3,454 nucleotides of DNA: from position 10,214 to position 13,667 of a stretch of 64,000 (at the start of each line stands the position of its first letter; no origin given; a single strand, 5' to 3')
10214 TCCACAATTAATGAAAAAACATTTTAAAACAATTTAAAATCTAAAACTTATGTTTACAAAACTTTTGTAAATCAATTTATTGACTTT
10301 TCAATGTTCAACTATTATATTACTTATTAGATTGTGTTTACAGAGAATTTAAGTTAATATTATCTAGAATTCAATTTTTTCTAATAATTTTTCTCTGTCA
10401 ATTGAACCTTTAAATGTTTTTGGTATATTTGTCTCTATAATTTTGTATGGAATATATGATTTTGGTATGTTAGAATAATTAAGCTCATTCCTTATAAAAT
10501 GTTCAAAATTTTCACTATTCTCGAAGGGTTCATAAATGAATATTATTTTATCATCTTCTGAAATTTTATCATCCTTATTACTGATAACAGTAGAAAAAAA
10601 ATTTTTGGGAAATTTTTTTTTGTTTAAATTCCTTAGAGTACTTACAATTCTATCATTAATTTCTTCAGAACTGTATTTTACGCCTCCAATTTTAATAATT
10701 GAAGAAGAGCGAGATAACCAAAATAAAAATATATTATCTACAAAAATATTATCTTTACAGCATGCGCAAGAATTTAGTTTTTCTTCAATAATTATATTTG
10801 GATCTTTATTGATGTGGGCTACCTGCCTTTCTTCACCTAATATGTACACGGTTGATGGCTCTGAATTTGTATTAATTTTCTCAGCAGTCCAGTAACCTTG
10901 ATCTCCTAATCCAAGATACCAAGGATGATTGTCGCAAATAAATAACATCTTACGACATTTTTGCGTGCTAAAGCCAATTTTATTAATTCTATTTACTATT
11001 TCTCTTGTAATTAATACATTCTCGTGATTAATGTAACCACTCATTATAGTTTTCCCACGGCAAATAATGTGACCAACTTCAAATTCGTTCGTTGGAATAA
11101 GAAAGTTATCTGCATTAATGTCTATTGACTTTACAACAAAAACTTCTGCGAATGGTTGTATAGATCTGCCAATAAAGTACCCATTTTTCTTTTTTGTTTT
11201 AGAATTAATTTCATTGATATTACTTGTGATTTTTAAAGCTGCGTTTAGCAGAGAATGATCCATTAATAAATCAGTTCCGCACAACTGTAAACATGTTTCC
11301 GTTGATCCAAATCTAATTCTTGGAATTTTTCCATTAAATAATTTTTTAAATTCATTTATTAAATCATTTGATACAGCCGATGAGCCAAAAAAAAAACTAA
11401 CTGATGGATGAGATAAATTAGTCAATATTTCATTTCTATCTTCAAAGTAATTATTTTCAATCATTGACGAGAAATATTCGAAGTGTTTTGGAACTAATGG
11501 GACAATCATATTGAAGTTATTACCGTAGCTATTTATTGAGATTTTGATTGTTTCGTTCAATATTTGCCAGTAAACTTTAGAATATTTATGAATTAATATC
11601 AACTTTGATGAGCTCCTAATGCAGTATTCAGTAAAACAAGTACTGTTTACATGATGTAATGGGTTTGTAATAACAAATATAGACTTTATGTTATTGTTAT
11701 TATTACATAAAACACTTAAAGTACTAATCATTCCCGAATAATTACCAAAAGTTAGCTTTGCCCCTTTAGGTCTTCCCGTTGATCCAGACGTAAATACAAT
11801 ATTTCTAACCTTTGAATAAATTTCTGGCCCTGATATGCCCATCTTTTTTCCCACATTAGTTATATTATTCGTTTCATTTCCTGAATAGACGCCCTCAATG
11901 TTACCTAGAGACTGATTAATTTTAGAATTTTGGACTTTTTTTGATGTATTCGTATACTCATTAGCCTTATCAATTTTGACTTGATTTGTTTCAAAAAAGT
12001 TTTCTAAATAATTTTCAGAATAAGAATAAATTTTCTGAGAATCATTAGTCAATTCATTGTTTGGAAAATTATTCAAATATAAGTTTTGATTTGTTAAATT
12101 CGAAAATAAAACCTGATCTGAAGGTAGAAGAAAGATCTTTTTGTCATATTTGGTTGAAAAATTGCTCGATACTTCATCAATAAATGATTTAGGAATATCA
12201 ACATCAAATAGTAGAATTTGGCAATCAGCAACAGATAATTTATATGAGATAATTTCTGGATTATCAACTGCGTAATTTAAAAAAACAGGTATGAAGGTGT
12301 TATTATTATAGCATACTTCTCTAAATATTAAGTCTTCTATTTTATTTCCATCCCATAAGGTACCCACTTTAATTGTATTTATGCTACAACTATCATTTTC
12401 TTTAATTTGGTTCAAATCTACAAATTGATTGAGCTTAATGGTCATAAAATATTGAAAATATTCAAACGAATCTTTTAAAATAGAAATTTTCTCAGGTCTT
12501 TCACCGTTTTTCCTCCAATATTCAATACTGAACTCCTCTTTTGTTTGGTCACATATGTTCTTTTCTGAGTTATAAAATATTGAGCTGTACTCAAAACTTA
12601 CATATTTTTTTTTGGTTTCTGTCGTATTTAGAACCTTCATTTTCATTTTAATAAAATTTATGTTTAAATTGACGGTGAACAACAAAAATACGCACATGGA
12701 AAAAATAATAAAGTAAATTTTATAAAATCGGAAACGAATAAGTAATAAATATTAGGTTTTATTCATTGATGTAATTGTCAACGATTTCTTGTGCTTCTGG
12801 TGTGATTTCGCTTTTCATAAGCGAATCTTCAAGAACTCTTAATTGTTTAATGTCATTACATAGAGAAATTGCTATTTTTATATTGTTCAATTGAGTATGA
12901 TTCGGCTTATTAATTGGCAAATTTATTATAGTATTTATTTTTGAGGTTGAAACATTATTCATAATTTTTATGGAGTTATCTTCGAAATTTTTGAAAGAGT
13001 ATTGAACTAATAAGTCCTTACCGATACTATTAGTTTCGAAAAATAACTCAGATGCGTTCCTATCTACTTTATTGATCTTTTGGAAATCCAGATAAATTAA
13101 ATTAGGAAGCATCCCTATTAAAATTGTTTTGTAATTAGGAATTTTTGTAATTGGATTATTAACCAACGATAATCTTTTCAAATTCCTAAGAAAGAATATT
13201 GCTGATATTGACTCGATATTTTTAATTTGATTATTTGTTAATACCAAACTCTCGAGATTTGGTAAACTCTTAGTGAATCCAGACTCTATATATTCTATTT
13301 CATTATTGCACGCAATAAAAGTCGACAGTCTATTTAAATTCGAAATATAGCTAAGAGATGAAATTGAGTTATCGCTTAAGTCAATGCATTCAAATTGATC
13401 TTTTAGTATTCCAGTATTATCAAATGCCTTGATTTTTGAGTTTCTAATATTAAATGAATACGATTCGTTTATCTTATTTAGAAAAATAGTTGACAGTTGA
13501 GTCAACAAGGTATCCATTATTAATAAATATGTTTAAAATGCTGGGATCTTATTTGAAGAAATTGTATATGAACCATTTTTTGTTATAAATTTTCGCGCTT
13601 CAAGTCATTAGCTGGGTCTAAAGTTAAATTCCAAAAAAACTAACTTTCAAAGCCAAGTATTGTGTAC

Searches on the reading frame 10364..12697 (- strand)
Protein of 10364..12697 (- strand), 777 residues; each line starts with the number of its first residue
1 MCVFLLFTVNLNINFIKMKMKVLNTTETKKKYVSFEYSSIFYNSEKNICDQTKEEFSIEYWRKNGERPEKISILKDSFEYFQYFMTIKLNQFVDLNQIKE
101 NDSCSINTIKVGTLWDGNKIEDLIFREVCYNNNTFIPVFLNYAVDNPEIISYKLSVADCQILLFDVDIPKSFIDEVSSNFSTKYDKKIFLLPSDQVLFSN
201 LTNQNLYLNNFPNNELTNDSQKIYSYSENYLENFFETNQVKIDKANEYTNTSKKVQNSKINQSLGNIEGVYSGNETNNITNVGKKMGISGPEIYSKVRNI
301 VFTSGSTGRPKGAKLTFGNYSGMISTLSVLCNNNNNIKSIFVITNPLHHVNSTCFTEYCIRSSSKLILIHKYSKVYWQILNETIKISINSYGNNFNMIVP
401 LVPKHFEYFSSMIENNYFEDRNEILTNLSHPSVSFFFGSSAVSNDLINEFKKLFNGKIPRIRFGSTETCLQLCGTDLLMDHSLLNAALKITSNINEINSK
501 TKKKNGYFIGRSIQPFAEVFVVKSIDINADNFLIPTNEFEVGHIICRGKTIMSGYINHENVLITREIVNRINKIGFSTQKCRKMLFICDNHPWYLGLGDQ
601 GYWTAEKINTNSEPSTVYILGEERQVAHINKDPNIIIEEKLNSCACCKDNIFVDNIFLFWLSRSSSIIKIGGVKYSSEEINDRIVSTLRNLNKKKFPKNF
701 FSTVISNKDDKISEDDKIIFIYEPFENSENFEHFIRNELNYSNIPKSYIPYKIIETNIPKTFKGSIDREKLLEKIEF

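Call 40: search_protein_families(library=pfam, proteins=[window:10364-12697:-], max_evalue=0.01)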
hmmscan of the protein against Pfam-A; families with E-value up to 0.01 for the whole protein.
window:10364-12697:- (777 aa): 1 family
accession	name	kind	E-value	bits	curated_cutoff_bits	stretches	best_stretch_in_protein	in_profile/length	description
PF00501.34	AMP-binding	-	4.5e-18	65.6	29.9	1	297-555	164-383/384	AMP-binding enzyme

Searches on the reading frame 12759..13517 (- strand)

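Call 40: search_protein_families(library=pfam, proteins=[window:12759-13517:-], max_evalue=0.01)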
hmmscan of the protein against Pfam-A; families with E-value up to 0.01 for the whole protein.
window:12759-13517:- (252 aa): 4 families
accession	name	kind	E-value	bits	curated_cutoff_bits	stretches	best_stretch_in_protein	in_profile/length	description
PF14580.12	LRR_9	-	1.3e-32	113.2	30.5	1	6-164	9-166/175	Leucine-rich repeat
PF12799.13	LRR_4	-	9.7e-12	45.2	27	2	63-104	2-42/44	Leucine Rich repeats (2 copies)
PF13855.12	LRR_8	-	8.8e-07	29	27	1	68-123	7-61/61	Leucine rich repeat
PF00560.39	LRR_1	-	0.0023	18.2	20.6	0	112-128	1-18/23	Leucine Rich Repeat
